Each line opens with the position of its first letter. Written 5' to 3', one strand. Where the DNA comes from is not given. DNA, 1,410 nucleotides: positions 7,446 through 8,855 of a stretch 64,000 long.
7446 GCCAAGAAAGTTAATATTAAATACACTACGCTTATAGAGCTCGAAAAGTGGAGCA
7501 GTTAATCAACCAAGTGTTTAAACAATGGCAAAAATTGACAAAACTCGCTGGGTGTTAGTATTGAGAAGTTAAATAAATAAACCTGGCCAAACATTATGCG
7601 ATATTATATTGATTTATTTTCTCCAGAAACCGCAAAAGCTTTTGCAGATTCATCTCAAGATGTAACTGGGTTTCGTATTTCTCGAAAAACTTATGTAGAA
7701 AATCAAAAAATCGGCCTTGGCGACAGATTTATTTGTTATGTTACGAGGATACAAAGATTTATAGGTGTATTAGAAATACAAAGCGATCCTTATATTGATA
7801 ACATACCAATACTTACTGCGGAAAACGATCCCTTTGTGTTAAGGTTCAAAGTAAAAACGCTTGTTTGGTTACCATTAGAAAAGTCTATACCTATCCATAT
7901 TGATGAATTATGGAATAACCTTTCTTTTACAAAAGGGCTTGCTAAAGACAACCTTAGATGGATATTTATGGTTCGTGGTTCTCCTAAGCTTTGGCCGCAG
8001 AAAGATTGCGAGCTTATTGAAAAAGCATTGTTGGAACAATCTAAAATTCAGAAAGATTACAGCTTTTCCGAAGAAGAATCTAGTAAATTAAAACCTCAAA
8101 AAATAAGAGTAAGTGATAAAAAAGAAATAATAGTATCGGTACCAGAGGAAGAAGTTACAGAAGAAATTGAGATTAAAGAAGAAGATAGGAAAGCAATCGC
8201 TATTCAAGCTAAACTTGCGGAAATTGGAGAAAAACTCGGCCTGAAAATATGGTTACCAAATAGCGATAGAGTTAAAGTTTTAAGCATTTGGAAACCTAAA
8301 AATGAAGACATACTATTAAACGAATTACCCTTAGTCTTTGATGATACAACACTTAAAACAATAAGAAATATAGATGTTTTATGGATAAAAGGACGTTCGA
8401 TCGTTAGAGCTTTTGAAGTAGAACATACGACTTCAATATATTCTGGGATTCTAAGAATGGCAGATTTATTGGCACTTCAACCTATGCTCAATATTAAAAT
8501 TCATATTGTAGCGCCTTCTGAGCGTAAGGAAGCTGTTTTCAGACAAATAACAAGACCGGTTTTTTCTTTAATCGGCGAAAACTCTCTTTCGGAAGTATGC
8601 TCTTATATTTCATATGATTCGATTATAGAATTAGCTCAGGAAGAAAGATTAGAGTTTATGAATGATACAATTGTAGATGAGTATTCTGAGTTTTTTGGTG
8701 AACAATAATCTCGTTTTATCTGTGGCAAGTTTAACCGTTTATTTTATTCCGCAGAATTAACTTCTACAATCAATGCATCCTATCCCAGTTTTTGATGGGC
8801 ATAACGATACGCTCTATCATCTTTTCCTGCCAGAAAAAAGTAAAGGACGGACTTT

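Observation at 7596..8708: EVE (modified-base reader) fused to a BamHI-like D...ExE nuclease domain: candidate modification-dependent restriction enzyme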

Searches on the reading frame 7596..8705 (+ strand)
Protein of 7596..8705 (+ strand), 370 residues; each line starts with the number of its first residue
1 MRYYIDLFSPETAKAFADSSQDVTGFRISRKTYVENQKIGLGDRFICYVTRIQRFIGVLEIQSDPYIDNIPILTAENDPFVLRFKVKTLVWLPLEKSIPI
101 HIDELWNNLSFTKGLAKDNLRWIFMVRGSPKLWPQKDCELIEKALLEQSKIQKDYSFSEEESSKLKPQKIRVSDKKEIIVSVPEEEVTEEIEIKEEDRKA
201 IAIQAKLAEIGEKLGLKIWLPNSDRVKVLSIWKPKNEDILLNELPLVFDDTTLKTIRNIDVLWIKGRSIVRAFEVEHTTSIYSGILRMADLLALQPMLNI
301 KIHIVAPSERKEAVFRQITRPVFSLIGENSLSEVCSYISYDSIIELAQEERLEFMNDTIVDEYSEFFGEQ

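Call 4: search_protein_families(library=pfam, proteins=[window:7596-8705:+], max_evalue=10)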
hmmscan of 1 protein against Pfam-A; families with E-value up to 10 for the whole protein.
window:7596-8705:+ (370 aa): 1 family
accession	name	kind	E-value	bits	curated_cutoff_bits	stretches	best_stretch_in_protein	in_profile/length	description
PF01878.24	EVE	-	0.021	15.3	23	1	32-89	32-100/145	EVE domain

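Call 5: search_protein_families(library=ncbifam, proteins=[window:7596-8705:+], max_evalue=10)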
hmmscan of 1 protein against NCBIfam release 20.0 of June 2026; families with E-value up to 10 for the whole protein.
window:7596-8705:+ (370 aa): 3 families
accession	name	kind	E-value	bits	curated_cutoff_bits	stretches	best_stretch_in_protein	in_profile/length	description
NF002008.0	PRK00809.1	subfamily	8e-05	22.3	139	1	23-143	21-143/146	hypothetical protein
NF007076.0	PRK09527.1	equivalog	0.011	15.2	347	1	315-369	47-100/203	galactoside O-acetyltransferase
NF049989.1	CD0519_CD1768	subfamily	0.054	12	300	1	312-352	77-118/378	CD0519/CD1768 family membrane protein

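Call 6: search_protein_families(library=padloc, proteins=[window:7596-8705:+], max_evalue=10)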
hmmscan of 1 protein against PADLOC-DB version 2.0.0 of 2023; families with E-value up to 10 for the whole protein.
window:7596-8705:+ (370 aa): 1 family
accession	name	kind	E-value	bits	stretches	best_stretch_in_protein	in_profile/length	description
PDLC03534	REase_II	-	2.9e-14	50.9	1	188-328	167-312/351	Type II restriction enzyme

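Call 7: search_solved_structures(query=window:7596-8705:+, max_evalue=10, show_alignments=3)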
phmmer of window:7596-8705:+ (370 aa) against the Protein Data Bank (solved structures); distinct sequences matched with E-value up to 10: 1.
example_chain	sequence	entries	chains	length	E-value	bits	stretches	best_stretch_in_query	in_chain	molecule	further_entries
1kqa_A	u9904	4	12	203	0.29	13.1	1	316-369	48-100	GALACTOSIDE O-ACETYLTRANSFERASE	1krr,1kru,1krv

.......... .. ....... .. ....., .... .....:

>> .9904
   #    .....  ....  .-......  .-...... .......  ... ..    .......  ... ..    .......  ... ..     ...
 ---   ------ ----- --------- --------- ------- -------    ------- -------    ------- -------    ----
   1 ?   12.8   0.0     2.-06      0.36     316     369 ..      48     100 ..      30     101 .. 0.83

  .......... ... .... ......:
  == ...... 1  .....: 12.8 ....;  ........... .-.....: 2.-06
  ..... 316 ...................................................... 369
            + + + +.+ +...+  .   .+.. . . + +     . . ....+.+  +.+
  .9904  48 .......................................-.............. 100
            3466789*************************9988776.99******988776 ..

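Call 8: find_homologous_proteins(query=window:7596-8705:+, max_evalue=0.001)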
Query window:7596-8705:+ (370 aa): 5335 proteins with E <= 0.001 among 7894 candidates; the best 120 are listed.
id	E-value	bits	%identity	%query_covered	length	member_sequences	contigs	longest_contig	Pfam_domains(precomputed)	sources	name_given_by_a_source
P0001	1.9e-239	811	100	100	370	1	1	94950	PF27126.1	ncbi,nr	ncbi:MAG: hypothetical protein N3A72_06035 [bacterium]|nr:hypothetical protein [bacterium]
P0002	2.5e-198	676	84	100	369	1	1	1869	PF27126.1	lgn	-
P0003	2.2e-195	666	80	100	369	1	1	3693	PF27126.1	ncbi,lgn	-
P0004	1.7e-192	657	79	100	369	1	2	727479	PF27126.1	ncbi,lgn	-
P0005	1.2e-176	605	72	99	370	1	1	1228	PF01878.25,PF27126.1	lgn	-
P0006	4.6e-176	603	72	99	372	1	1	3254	PF01878.25,PF27126.1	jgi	-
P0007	5.7e-176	603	72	99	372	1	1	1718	PF01878.25,PF27126.1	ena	-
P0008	1.9e-175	601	72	99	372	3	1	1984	PF01878.25,PF27126.1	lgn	-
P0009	1.0e-172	592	72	99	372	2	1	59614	PF01878.25,PF27126.1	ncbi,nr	ncbi:MAG: EVE domain-containing protein [Candidatus Aenigmarchaeota archaeon]|nr:EVE domain-containi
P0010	3.7e-167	574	71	98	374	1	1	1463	PF27126.1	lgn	-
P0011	7.7e-166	569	70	99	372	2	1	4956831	PF27126.1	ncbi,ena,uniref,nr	ncbi:hypothetical protein [Draconibacterium orientale]|uniref:hypothetical protein n=1 Tax=Draconiba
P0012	1.0e-165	569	70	99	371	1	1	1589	PF27126.1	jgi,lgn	jgi:hypothetical protein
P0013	7.3e-165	566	72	99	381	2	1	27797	PF27126.1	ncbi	-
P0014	1.6e-164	565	69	100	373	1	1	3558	PF27126.1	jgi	jgi:hypothetical protein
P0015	2.0e-164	565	69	100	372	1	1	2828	PF27126.1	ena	-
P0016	5.3e-164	563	69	99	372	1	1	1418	PF27126.1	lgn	-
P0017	1.6e-163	562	69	100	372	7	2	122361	PF27126.1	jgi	jgi:hypothetical protein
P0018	7.9e-163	559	68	100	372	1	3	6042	PF27126.1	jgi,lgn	jgi:hypothetical protein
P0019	1.0e-162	559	69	99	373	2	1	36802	PF27126.1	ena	-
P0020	2.2e-162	558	70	99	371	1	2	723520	PF27126.1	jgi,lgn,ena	-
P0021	2.7e-162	558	69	100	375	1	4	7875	PF27126.1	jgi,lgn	jgi:hypothetical protein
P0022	3.7e-162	557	68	100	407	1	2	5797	PF27126.1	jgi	jgi:hypothetical protein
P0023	4.3e-162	557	67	100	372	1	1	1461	PF27126.1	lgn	-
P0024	1.1e-161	556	68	99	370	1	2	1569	PF27126.1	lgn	-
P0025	1.3e-161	555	68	99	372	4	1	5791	PF27126.1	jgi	jgi:hypothetical protein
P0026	1.3e-161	555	68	100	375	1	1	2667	PF27126.1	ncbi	-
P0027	1.3e-161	555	67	100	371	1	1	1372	PF27126.1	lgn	-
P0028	1.4e-161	555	69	100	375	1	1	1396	PF27126.1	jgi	jgi:hypothetical protein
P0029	1.9e-161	555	66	100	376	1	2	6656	PF27126.1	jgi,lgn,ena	jgi:hypothetical protein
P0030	2.1e-161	555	68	100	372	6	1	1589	PF27126.1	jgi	jgi:hypothetical protein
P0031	2.3e-161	555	67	99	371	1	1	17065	PF27126.1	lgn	-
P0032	3.5e-161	554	68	100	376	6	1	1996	PF27126.1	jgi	jgi:hypothetical protein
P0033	4.0e-161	554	68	100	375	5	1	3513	PF27126.1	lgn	-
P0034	5.7e-161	553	67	98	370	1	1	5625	PF01878.25,PF27126.1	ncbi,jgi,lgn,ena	-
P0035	1.0e-160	552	69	100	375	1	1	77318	PF27126.1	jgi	jgi:hypothetical protein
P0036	1.0e-160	552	69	100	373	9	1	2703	PF27126.1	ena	-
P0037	1.1e-160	552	68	100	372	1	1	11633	PF27126.1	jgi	jgi:hypothetical protein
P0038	1.8e-160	552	68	100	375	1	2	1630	PF27126.1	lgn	-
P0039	2.9e-160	551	68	99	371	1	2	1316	PF27126.1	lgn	-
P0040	3.0e-160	551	68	99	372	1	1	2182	PF27126.1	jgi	-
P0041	3.6e-160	551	66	100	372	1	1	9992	PF27126.1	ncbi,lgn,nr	ncbi:MAG: hypothetical protein JXA50_06025 [Deltaproteobacteria bacterium]|nr:hypothetical protein [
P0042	9.4e-160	549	68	100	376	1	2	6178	PF27126.1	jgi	jgi:hypothetical protein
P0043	9.8e-160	549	68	100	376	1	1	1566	PF27126.1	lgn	-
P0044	1.1e-159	549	66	100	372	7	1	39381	PF27126.1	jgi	jgi:hypothetical protein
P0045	1.2e-159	549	68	99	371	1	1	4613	PF27126.1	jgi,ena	-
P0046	1.2e-159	549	67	99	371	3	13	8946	PF27126.1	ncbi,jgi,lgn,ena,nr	ncbi:MAG TPA: hypothetical protein PLZ26_06605 [Bacteroidia bacterium]|nr:hypothetical protein [Bact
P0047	1.5e-159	549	68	100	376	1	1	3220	PF27126.1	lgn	-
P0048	1.7e-159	548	67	99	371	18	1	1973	PF27126.1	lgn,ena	-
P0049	1.7e-159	548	68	100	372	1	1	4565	PF27126.1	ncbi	ncbi:MAG: hypothetical protein QXL94_04510 [Candidatus Parvarchaeum sp.]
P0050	1.8e-159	548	69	100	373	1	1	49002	PF27126.1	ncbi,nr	ncbi:MAG: hypothetical protein HY974_01470 [Candidatus Kerfeldbacteria bacterium]|nr:hypothetical pr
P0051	3.5e-159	547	68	99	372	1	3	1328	PF27126.1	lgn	-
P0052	5.3e-159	547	67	100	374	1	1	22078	PF27126.1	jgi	jgi:hypothetical protein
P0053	5.7e-159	547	68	99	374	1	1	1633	PF27126.1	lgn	-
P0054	6.3e-159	547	66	100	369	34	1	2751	PF27126.1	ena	-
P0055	1.1e-158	546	67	99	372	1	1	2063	PF27126.1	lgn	-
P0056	1.7e-158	545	68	99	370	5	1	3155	PF27126.1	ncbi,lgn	ncbi:MAG: hypothetical protein Kow0068_26010 [Marinilabiliales bacterium]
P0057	1.7e-158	545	67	100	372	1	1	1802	PF27126.1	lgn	-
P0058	1.7e-158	545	67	100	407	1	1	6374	PF27126.1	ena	-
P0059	1.8e-158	545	67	99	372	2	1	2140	PF27126.1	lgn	-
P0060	7.2e-158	543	66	99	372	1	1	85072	PF27126.1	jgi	jgi:hypothetical protein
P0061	1.0e-157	543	67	100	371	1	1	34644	PF27126.1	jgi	jgi:hypothetical protein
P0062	1.4e-157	542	67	100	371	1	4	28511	PF27126.1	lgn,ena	-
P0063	1.4e-157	542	66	100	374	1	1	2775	PF27126.1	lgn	-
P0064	1.9e-157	542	68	99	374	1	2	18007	PF27126.1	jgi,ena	-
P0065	2.0e-157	542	65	100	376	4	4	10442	PF27126.1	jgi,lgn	-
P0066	2.6e-157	541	65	98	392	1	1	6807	PF01878.25,PF27126.1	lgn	-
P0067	2.9e-157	541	68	100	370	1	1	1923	PF27126.1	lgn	-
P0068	3.3e-157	541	65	100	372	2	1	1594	PF27126.1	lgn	-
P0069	4.6e-157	540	67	99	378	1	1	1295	PF27126.1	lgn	-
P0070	5.2e-157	540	66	99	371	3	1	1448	PF27126.1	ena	-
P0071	5.4e-157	540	67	99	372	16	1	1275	PF01878.25,PF27126.1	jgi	jgi:hypothetical protein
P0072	6.1e-157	540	66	100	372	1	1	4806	PF27126.1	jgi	-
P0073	7.4e-157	540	65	100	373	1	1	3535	PF27126.1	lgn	-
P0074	1.7e-156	539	66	100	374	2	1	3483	PF27126.1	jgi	-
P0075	2.0e-156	538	65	100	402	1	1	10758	PF27126.1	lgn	-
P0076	2.5e-156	538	66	99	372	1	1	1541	PF27126.1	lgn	-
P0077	2.7e-156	538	67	99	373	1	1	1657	PF27126.1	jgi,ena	-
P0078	3.7e-156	537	66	99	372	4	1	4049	PF27126.1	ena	-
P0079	3.7e-156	537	65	99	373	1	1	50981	PF27126.1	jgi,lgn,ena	-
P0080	3.9e-156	537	67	99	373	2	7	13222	PF27126.1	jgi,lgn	-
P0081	4.7e-156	537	66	99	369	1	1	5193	PF27126.1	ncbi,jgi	-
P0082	6.6e-156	537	66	99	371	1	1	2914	PF27126.1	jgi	jgi:hypothetical protein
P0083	6.9e-156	537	67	100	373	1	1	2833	PF27126.1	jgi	jgi:hypothetical protein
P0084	7.5e-156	536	66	100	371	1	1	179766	PF27126.1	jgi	jgi:predicted RNA-binding protein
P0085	1.2e-155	536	68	100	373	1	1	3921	PF27126.1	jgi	jgi:hypothetical protein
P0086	1.6e-155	535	66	100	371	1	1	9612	PF27126.1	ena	-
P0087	1.7e-155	535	67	99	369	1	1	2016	PF27126.1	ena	-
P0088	2.0e-155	535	66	99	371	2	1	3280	PF27126.1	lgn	-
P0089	2.2e-155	535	66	99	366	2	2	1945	PF27126.1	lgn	-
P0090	2.7e-155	535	65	99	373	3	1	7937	PF27126.1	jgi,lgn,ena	-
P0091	3.1e-155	534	66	99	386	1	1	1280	PF27126.1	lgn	-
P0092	3.2e-155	534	65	100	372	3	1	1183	PF27126.1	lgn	-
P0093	3.7e-155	534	69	96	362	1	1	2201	PF27126.1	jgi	-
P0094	4.5e-155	534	65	100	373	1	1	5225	PF27126.1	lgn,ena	-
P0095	5.6e-155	534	65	99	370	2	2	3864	PF27126.1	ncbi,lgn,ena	-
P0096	6.4e-155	533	66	99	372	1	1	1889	PF27126.1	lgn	-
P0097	6.5e-155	533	66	100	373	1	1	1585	PF27126.1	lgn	-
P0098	7.4e-155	533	64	99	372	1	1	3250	PF27126.1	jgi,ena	-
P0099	8.1e-155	533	65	100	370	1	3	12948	PF27126.1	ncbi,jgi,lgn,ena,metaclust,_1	jgi:hypothetical protein|metaclust:\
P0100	1.3e-154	532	65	100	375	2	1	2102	PF27126.1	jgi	jgi:hypothetical protein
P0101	1.5e-154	532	66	100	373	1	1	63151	PF27126.1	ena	-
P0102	2.4e-154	532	63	100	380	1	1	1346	PF27126.1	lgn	-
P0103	2.6e-154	531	65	99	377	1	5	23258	PF27126.1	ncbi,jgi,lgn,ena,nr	ncbi:MAG TPA: hypothetical protein DCZ92_10240 [Elusimicrobia bacterium]|nr:hypothetical protein [El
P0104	2.8e-154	531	64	100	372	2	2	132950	PF27126.1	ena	-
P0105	1.1e-153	529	64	99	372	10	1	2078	PF27126.1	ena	-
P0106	1.1e-153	529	64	99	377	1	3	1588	PF27126.1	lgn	-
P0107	1.5e-153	529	66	99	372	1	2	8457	PF27126.1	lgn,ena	-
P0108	1.5e-153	529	66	100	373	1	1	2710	PF27126.1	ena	-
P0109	1.6e-153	529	65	99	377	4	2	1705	PF27126.1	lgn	-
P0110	2.5e-153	528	65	100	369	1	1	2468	PF27126.1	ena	-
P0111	2.9e-153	528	64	99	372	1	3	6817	PF27126.1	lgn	-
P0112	3.3e-153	528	65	99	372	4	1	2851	PF27126.1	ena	-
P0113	4.7e-153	527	64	99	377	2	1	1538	PF27126.1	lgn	-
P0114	5.4e-153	527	65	99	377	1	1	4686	PF27126.1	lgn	-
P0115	6.2e-153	527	64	100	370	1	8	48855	PF27126.1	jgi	jgi:hypothetical protein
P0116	6.8e-153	527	65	99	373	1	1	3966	PF27126.1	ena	-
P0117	7.3e-153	527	65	100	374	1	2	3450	PF27126.1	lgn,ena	-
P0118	1.3e-152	526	64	100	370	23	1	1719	PF27126.1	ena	-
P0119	1.7e-152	525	62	99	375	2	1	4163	PF27126.1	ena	-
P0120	2.1e-152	525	64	99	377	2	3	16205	PF27126.1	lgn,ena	-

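Call 25: find_encoding_contigs(protein=P0011, flank=8000, max_places=2)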
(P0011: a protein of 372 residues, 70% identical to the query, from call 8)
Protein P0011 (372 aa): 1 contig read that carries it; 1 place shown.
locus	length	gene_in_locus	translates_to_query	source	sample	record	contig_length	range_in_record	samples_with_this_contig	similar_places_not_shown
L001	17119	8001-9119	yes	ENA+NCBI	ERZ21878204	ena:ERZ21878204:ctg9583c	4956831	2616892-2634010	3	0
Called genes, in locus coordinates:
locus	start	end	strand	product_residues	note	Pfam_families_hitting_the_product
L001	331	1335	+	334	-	PF01548:DEDD_Tnp_IS110, PF02371:Transposase_20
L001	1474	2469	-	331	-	PF00294:PfkB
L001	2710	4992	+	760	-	PF00933:Glyco_hydro_3, PF01915:Glyco_hydro_3_C, PF14310:Fn3-like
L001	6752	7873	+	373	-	PF13495:Phage_int_SAM_4, PF00589:Phage_integrase, PF22823:MrpR_C_cat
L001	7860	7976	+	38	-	-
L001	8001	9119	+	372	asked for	PF27126:NmeDI_C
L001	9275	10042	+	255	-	PF02472:ExbD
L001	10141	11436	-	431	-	PF00078:RVT_1, PF08388:GIIM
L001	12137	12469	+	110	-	-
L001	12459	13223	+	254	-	-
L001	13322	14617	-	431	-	PF00078:RVT_1, PF08388:GIIM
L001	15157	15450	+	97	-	-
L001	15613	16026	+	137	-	PF01475:FUR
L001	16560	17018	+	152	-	-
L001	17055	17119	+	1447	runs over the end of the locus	PF00873:ACR_tran, PF02321:OEP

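Call 26: find_encoding_contigs(protein=P0004, flank=8000, max_places=2)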
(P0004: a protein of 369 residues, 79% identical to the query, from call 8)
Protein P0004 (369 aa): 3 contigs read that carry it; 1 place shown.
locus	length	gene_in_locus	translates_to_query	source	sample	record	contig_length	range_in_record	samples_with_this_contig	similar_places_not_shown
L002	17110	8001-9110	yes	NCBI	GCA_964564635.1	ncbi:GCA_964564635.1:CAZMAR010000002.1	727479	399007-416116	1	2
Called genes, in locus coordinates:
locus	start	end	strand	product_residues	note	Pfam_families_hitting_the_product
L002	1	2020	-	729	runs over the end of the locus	PF00989:PAS, PF13188:PAS_8 (weak), PF08448:PAS_4, PF13426:PAS_9, PF00512:HisKA, PF02518:HATPase_c, PF00072:Response_reg, PF20274:cREC_REC (faint)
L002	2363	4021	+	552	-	-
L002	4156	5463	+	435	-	PF18990:DUF5723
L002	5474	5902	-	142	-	PF02566:OsmC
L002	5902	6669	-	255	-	PF00106:adh_short, PF08659:KR, PF13561:adh_short_C2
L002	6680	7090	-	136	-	-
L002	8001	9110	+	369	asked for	PF27126:NmeDI_C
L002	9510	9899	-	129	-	-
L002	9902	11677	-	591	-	PF01926:MMR_HSR1 (faint), PF03193:RsgA_GTPase (faint), PF00009:GTP_EFTU, PF00350:Dynamin_N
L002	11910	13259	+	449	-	PF14522:Cytochrome_C7 (faint)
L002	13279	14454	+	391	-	-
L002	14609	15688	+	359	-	PF18962:Por_Secre_tail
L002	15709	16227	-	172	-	-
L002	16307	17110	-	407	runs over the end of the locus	PF00112:Peptidase_C1 (faint), PF03051:Peptidase_C1_2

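Call 27: find_encoding_contigs(protein=P0009, flank=8000, max_places=2)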
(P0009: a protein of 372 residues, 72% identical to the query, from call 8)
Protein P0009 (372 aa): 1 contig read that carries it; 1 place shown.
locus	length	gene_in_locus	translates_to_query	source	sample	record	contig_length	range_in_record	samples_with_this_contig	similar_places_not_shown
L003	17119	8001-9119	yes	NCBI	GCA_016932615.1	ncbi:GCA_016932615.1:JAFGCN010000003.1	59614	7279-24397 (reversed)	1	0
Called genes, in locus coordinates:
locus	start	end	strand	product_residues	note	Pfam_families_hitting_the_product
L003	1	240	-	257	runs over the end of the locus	PF06283:ThuA (faint), PF07090:GATase1_like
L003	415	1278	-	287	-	PF00892:EamA, PF03151:TPT (weak), PF00892:EamA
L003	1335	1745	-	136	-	-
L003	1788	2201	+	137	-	PF00293:NUDIX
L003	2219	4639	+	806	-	PF01136:Peptidase_U32, PF12392:DUF3656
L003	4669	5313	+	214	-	PF01966:HD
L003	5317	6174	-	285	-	-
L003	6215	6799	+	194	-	PF01551:Peptidase_M23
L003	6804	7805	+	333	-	PF03372:Exo_endo_phos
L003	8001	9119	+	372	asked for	PF01878:EVE (weak), PF27126:NmeDI_C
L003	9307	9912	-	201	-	PF00702:Hydrolase, PF13419:HAD_2, PF13242:Hydrolase_like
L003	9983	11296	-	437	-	PF00999:Na_H_Exchanger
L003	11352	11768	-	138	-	PF01467:CTP_transf_like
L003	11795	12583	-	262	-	-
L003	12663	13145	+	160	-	PF03073:TspO_MBR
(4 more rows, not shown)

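Call 86: search_dna_similar(query=window:7596-8705:+, collection=plasmids, mode=protein, max_rows=25)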
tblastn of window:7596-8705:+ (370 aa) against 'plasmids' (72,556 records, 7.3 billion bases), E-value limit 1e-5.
Records with a match: 178; places in all: 184; records where one place covers at least 80% of the query: 0.
Best place of each record, by identity: <60% 178.
By first word of the organism name: Enterococcus 64; Sphingobium 14; Sphingomonas 10; Listeria 10; Cupriavidus 9; Hymenobacter 9; Komagataeibacter 5; Paraburkholderia 5; Azospirillum 4; Ralstonia 3; and 34 more.
By predicted mobility (MOB-suite, as given by PLSDB): conjugative 83; non-mobilizable 60; mobilizable 35.
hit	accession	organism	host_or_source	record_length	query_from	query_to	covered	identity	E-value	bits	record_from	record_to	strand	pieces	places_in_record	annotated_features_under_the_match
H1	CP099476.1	Roseomonas mucosa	Human skin,single cell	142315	197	328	36%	42.8%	4e-16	87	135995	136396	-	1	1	type II restriction endonuclease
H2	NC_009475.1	Bradyrhizobium sp. BTAi1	-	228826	197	331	36%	40.6%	3e-17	91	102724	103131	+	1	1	hypothetical protein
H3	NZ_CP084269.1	Caballeronia sp. Lep1P3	Leptoglossus zonatus,Cell culture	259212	197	345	40%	36.4%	1e-17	92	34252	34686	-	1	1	type II restriction endonuclease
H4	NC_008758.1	Polaromonas naphthalenivorans CJ2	-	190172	197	345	40%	36.4%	2e-14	82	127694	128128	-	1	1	hypothetical protein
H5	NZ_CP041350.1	Komagataeibacter xylinus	Ziziphus mauritiana Lam,cell ...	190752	197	343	40%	36.8%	7e-14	81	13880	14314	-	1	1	type II restriction endonuclease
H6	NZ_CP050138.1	Sphingomonas sp. CL5.1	-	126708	197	328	36%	40.9%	2e-15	85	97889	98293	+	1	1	type II restriction endonuclease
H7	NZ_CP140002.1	Novosphingobium capsulatum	-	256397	197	328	36%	40.9%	1e-14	83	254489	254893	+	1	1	hypothetical protein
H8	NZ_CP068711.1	Burkholderia thailandensis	soil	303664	197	345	40%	36.2%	4e-16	87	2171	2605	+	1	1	type II restriction endonuclease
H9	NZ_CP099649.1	Paraburkholderia fungorum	Arabidopsis thaliana,pure culture,leaf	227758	197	345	40%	36.2%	2e-15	86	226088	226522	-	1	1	type II restriction endonuclease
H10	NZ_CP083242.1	Ancylobacter polymorphus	activated sludge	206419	197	343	40%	36.7%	3e-14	82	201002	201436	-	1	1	type II restriction endonuclease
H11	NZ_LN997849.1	Magnetospirillum sp. XM-1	-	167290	203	328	34%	42.7%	1e-15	86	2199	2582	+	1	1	type II restriction endonuclease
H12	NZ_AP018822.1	Sphingomonas bisphenolicum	-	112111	197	328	36%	40.1%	1e-14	83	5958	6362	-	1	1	type II restriction endonuclease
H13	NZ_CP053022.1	Sphingobium yanoikuyae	whole organism,River sediment ...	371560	197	328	36%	40.1%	2e-14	82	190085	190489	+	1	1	hypothetical protein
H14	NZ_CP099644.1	Paraburkholderia fungorum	Arabidopsis thaliana,pure culture,leaf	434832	197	345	40%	35.5%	2e-14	82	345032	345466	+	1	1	hypothetical protein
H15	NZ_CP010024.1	Paraburkholderia fungorum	Microbial isolate culture,White-rot ...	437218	197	345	40%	35.5%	2e-14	82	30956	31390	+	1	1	hypothetical protein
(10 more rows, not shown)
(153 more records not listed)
